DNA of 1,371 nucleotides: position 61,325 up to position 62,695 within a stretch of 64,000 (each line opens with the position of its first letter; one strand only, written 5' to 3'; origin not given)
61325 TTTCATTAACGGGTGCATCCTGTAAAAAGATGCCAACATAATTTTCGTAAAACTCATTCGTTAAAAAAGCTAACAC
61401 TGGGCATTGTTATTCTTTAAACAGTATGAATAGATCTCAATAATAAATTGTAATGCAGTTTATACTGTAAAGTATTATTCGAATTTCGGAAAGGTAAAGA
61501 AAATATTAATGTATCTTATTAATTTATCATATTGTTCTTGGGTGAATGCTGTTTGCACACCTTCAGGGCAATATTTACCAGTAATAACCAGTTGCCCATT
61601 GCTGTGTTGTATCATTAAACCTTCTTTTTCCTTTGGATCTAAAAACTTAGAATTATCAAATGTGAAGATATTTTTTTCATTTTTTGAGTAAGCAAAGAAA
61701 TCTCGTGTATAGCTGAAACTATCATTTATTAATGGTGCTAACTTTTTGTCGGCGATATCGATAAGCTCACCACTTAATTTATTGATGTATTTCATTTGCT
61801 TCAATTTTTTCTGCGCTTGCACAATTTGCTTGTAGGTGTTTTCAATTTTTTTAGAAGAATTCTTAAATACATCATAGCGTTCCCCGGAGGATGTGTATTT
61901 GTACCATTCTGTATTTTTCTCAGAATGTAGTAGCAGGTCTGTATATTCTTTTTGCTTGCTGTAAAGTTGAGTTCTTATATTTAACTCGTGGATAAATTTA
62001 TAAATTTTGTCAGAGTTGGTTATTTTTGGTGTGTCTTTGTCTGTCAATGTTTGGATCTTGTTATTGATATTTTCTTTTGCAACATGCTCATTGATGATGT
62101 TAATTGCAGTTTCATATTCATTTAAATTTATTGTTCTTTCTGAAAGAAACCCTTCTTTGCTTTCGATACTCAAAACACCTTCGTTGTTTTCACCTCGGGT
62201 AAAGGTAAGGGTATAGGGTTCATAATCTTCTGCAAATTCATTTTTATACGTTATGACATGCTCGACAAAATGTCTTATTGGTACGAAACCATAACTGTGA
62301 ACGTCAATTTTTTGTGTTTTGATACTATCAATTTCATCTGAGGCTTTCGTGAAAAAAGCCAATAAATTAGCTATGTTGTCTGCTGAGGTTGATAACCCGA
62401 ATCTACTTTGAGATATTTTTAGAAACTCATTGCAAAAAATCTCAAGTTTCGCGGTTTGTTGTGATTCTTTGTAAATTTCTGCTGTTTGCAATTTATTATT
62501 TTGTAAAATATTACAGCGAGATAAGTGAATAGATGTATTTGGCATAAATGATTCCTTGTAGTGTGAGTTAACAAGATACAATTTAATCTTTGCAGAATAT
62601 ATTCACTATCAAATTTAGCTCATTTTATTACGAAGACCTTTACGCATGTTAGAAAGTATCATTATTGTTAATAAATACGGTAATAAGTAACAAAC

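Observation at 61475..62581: AT-rich orphan gene between glpQ and the yfaH fragment: candidate undescribed accessory function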

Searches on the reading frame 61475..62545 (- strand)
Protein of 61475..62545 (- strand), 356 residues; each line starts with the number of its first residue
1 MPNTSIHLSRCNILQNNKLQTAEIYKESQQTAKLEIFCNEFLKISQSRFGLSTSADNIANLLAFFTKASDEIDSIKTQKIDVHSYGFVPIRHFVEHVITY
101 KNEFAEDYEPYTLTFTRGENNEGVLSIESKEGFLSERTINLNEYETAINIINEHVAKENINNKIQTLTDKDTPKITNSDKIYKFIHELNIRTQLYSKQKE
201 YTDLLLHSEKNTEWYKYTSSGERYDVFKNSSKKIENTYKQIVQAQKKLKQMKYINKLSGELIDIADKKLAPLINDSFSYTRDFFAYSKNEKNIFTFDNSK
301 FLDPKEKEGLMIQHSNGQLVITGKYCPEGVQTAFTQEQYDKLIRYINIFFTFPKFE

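Call 4: search_protein_families(proteins=[window:61475-62545:-], library=padloc, max_evalue=1)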
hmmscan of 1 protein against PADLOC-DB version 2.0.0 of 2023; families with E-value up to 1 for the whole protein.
window:61475-62545:- (356 aa): 0 families
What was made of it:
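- On Known or candidate anti-phage defence systems (PADLOC-DB v2.0.0): 0 families at E<=1 (call 4).
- PADLOC-DB v2 gave 0 families even at E<=1 (call 4).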

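Call 5: search_protein_families(proteins=[window:61475-62545:-], library=ncbifam, max_evalue=1)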
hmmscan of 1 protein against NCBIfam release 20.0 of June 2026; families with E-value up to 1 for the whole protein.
window:61475-62545:- (356 aa): 1 family
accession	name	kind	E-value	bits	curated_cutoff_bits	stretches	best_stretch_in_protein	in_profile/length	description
NF003791.0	PRK05379.2-3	equivalog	0.068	12.3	409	1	131-199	19-87/340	bifunctional nicotinamide-nucleotide adenylyltransferase/Nudix hydroxylase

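Call 9: profile_search(protein=window:61475-62545:-)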
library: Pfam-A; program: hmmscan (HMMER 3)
A. the first sequence (356 residues): domains with independent E <= 10: 0; with E <= 0.001: 0
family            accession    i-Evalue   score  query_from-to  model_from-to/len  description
(no Pfam family matches the first sequence, even at E <= 10)
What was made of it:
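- On Any Pfam / NCBIfam / PHROG family or protein of solved structure: Pfam gave no hit even at E<=10 (call 9).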

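Call 12: find_homologous_proteins(query=window:61475-62545:-, max_evalue=0.001)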
Query window:61475-62545:- (356 aa): 23 proteins with E <= 0.001 among 1145 candidates.
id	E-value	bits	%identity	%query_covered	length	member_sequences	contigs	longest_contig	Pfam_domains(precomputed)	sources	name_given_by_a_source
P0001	4.1e-223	758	97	100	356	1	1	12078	-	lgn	-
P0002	4.7e-221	751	96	100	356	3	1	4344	-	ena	-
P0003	4.3e-218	741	96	100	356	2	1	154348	-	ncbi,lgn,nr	ncbi:TPA: hypothetical protein GFY00_04085 [Escherichia coli]|nr:hypothetical protein [Escherichia c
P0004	2.9e-216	735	99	95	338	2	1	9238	-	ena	-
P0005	1.3e-201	687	89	100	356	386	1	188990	-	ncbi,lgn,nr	ncbi:hypothetical protein MO083_000668 [Escherichia coli]|nr:hypothetical protein [Escherichia coli]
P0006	2.4e-199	680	87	100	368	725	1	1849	-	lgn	-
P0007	6.7e-199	678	87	100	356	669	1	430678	-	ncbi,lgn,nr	ncbi:TPA: hypothetical protein P7B10_000075 [Escherichia coli]|nr:hypothetical protein [Escherichia 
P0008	4.5e-191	652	85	100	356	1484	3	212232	-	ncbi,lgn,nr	ncbi:hypothetical protein GW236_00440 [Escherichia coli]|nr:hypothetical protein [Escherichia coli] 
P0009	1.9e-183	627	100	82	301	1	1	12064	-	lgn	-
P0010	1.3e-168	579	100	76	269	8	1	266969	-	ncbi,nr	ncbi:hypothetical protein KUS44_001150, partial [Escherichia coli]|nr:hypothetical protein [Escheric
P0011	1.2e-166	572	88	86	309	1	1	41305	-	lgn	-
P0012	1.8e-164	565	88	85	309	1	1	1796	-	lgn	-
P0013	5.2e-159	547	98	74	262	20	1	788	-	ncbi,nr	ncbi:TPA: hypothetical protein L7202_004888, partial [Escherichia coli]|nr:hypothetical protein [Esc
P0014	1.2e-154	533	95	73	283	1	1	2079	-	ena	-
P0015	6.0e-146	504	100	65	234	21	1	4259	-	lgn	-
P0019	9.7e-103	362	84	56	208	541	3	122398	-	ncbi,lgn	-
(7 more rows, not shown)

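Call 17: search_protein_families(proteins=[window:61475-62545:-], library=phrogs, max_evalue=1)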
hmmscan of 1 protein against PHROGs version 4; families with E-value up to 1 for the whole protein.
window:61475-62545:- (356 aa): 4 families
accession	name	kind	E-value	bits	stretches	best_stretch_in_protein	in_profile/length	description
phrog_318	-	other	0.12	13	1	173-266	23-112/296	deoxyribonucleoside 5' monophosphate phosphatase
phrog_20011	-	unknown function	0.38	12.5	0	208-249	27-67/83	-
phrog_5328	-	unknown function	0.41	12.1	0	126-186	17-78/101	-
phrog_19036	-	unknown function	0.73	10.7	1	113-198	26-108/167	-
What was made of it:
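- On Any Pfam / NCBIfam / PHROG family or protein of solved structure: The best PHROG hit was E=0.12 (call 17).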

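Call 18: search_solved_structures(query=window:61475-62545:-, max_evalue=10)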
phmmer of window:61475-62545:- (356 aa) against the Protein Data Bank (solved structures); distinct sequences matched with E-value up to 10: 2.
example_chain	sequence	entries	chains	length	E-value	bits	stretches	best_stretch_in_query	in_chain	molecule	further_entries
7ung_T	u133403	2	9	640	0.24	13.9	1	80-218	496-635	EF-hand domain-containing protein 1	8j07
9tz5_k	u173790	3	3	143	0.86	12.1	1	237-292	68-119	Large ribosomal subunit protein uL15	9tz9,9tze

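Call 22: search_protein_representatives(protein=window:61475-62545:-)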
Query: 356 residues. Proteins with E-value up to 0.001 (for the whole library): 12; up to 1e-10: 11; up to 1e-30: 4. The best 12 are listed.
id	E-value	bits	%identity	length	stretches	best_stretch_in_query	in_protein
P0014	3.7e-155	532.6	95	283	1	1-260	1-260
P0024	1.6e-46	175.6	89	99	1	1-94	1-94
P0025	1.0e-36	143.4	65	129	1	125-242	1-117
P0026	1.1e-31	126.9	89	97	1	222-294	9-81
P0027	6.2e-29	117.8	78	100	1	236-309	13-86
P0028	1.6e-28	116.5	82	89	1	1-72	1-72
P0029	2.9e-28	115.6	93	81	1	296-356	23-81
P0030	1.8e-24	103.2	70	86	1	1-82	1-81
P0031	1.5e-23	100.1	88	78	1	91-147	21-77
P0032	8.3e-16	74.7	87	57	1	1-45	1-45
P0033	4.5e-15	72.3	89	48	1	222-267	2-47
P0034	3.0e-08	49.8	74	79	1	8-46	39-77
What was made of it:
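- On Taxonomically restricted (orphan) gene: An exhaustive phmmer search of 1.84 billion cluster representatives found only fragments of the same gene (call 22).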

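Call 25: find_related_loci(query=window:61475-62545:-, collection=genome_contigs, flank=5000)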
Query window:61475-62545:- (356 aa) in genome_contigs; peptide patterns used: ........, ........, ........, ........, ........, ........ (x = any residue, [..] = any of these).
114 stretches matched a pattern; 1 encode a relative of the query (tblastn E <= 1e-3); 1 distinct loci.
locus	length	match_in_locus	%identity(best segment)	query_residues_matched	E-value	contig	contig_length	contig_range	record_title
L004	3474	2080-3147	87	1-356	0e+0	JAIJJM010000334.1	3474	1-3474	MAG: Collinsella sp. isolate Map_57_008 contig_100_3831, whole genome shotgun sequence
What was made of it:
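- On Taxonomically restricted (orphan) gene: The species-genome scan gave one E. coli-like contig (call 25).
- One hit in 100,044 species genomes is an E. coli-like contig binned into a Collinsella MAG (call 25).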

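Call 43: predict_structure(alignment_id=A3)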
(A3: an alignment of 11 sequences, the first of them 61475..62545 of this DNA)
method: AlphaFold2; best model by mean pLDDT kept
length: 356 residues; sequences in the alignment: 11
mean_pLDDT: 41.2   pTM: 0.25
mean pLDDT of the five models: 41.2, 40.7, 40.2, 39.8, 35.0
residues with pLDDT >= 90: 0; 70-90: 1; 50-70: 102; < 50: 253
segments of 3 or more residues with pLDDT < 50: 1-89, 99-109, 155-180, 206-212, 244-356
pLDDT, mean of each block of 10 residues (from residue 1): 25 26 28 33 38 38 35 28 35 53 41 62 63 59 63 47 28 40 58 59 50 54 56 56 47 30 26 26 27 32 41 37 40 40 32 25
secondary structure, 60 per line:
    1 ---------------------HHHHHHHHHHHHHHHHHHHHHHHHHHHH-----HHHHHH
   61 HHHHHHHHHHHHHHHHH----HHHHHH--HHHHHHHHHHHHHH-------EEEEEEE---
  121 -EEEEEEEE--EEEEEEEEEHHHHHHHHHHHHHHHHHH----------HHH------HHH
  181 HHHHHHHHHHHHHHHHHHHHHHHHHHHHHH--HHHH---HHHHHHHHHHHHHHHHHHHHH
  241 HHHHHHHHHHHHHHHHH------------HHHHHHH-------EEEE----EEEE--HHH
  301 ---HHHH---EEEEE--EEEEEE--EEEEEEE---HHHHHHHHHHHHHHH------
elements in order: H22-49 H55-77 H82-87 H90-103 E111-117 E122-129 E132-140 H141-158 H178-210 H213-216 H220-257 H270-276 E284-287 E292-295 H304-307 E311-315 E318-323 E326-332 H336-350

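Call 48: search_dna_similar(query=window:61475-62545:-, collection=plasmids, mode=protein, max_evalue=1, max_rows=15)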
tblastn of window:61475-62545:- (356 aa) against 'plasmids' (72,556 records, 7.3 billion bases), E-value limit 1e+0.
Records with a match: 1; places in all: 1; records where one place covers at least 80% of the query: 1.
Best place of each record, by identity: 80-90% 1.
By first word of the organism name: Escherichia 1.
By predicted mobility (MOB-suite, as given by PLSDB): non-mobilizable 1.
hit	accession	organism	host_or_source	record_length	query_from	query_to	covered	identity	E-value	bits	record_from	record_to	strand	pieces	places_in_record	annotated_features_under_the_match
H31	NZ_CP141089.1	Escherichia coli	Homo sapiens,Infected Human Urine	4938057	1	356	100%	87.1%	0e+0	638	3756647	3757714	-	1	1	none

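Call 49: search_dna_similar(query=window:61475-62545:-, collection=phages, mode=protein, max_evalue=1, max_rows=15)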
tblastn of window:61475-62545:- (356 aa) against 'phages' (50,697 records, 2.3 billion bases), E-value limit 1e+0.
No match.

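Call 50: search_solved_structures(query=A3, max_evalue=10)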
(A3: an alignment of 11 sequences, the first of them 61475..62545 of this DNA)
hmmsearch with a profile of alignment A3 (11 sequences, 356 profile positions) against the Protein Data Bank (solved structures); distinct sequences matched with E-value up to 10: 1.
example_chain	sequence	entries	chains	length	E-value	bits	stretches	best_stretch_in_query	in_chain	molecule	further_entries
9e6q_AU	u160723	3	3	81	0.72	12.1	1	132-177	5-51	Large ribosomal subunit protein uL23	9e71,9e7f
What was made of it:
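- On Any Pfam / NCBIfam / PHROG family or protein of solved structure: The best PDB hits were E=0.24 with the sequence and 0.72 with the profile (calls 18, 50).
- Pfam, NCBIfam, PADLOC, PHROGs and PDB gave no significant match (calls 4, 5, 9, 17, 18, 50).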

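Call 73: list_cluster_members(proteins=[L002:4221-5291:-, window:61475-62545:-, P0007, P0005, P0019])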
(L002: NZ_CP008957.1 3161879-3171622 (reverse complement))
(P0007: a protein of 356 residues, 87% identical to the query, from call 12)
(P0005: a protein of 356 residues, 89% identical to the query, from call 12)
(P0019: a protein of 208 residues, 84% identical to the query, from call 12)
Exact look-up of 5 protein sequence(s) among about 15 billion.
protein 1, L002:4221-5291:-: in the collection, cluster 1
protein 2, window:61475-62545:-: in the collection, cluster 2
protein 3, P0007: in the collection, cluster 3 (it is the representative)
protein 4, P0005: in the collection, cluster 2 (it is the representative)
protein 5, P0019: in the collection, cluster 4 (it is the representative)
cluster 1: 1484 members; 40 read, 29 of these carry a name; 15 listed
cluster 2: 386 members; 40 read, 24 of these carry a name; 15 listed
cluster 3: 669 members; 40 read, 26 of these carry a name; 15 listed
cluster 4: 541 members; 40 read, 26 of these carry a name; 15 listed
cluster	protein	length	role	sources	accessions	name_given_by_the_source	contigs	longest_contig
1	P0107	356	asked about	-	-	hypothetical protein ACNCRD_002389 [Escherichia coli] | Uncharacterized protein n=31 Tax=Enterobacteriaceae TaxID=543 RepID=A0A9Q7ED33_ECO57 | hypothetical protein [Escherichia coli]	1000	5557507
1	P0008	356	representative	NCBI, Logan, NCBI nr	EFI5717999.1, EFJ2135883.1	hypothetical protein GW236_00440 [Escherichia coli] | hypothetical protein [Escherichia coli]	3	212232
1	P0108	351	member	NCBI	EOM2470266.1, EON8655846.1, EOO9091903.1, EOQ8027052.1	TPA: hypothetical protein ACWAGJ_002169 [Escherichia coli]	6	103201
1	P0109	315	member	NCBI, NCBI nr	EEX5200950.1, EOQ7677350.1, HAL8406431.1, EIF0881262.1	hypothetical protein D0543_000620, partial [Escherichia coli] | hypothetical protein [Escherichia coli]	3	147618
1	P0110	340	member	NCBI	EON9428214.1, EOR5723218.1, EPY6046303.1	hypothetical protein CPN29_RS15470, partial [Escherichia coli]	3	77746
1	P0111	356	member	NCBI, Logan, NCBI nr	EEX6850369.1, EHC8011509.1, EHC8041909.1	hypothetical protein JR416_002598 [Escherichia coli] | hypothetical protein [Escherichia coli]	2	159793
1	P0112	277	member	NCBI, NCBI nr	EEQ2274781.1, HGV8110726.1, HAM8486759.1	TPA: hypothetical protein HHT23_RS10675, partial [Escherichia coli] | hypothetical protein [Escherichia coli]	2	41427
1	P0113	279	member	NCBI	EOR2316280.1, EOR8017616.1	hypothetical protein FV510_RS23745, partial [Escherichia coli]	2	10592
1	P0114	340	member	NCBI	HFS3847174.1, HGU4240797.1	TPA: hypothetical protein ACHYZO_004661, partial [Escherichia coli]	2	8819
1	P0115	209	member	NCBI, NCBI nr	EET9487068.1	hypothetical protein FAX00_005299, partial [Escherichia coli] | hypothetical protein [Escherichia coli]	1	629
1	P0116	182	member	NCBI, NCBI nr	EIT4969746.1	hypothetical protein L2H77_003632, partial [Escherichia coli] | hypothetical protein [Escherichia coli]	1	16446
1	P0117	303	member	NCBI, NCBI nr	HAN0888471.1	TPA: hypothetical protein IEG31_004507, partial [Escherichia coli] | hypothetical protein [Escherichia coli]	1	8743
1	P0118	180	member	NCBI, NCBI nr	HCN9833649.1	TPA: hypothetical protein N7A52_004874, partial [Escherichia coli] | hypothetical protein [Escherichia coli]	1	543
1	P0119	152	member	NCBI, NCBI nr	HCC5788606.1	TPA: hypothetical protein M5815_004786, partial [Escherichia coli] | hypothetical protein [Escherichia coli]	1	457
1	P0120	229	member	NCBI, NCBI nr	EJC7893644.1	hypothetical protein M0Q07_004933, partial [Escherichia coli] | hypothetical protein [Escherichia coli]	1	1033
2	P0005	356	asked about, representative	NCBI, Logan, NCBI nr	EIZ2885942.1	hypothetical protein MO083_000668 [Escherichia coli] | hypothetical protein [Escherichia coli]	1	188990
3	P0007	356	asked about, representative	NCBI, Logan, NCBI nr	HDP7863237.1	TPA: hypothetical protein P7B10_000075 [Escherichia coli] | hypothetical protein [Escherichia coli]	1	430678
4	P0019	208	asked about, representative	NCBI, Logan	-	-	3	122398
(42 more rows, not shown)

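Call 80: find_related_loci(query=A3, collection=viral_contigs, flank=8000)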
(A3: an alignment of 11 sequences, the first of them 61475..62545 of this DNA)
Query A3 (356 aa) in viral_contigs; peptide patterns used: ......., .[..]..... (x = any residue, [..] = any of these).
158 stretches matched a pattern, but none encodes a relative of the query by tblastn (E <= 1e-3).
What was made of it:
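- On Known or candidate anti-phage defence systems: There are no phage, plasmid or viral copies (calls 48, 49, 80).
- Plasmids (the one record listed is chromosome-sized, ~4.9 Mb), phages and viral contigs gave nothing (calls 48, 49, 80).
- Tried and rejected: Plasmid, phage and viral-contig searches found nothing (calls 48, 49, 80).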

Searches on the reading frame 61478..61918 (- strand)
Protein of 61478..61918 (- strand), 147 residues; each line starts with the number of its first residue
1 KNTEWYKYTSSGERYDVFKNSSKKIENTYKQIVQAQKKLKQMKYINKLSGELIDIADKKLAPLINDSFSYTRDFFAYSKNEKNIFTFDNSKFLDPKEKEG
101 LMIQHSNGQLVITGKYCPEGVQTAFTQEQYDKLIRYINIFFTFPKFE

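Call 79: predict_structure(alignment_id=A5)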
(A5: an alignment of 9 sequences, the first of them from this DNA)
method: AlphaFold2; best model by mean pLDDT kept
length: 147 residues; sequences in the alignment: 9
mean_pLDDT: 39.8   pTM: 0.29
mean pLDDT of the five models: 39.8, 38.9, 38.2, 37.1, 32.2
residues with pLDDT >= 90: 0; 70-90: 0; 50-70: 14; < 50: 133
segments of 3 or more residues with pLDDT < 50: 1-15, 42-147
pLDDT, mean of each block of 10 residues (from residue 1): 38 48 52 50 41 45 42 38 38 37 37 37 33 32 25
secondary structure, 60 per line:
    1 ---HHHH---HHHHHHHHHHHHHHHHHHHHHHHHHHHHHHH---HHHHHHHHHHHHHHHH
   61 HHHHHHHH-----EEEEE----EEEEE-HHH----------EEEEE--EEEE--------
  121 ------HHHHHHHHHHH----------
elements in order: H4-7 H11-41 H45-68 E74-78 E83-87 E102-106 E109-112 H127-137
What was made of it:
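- Tried and rejected: On the C-terminal 147 residues it gave pLDDT 40 (calls 43, 79).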
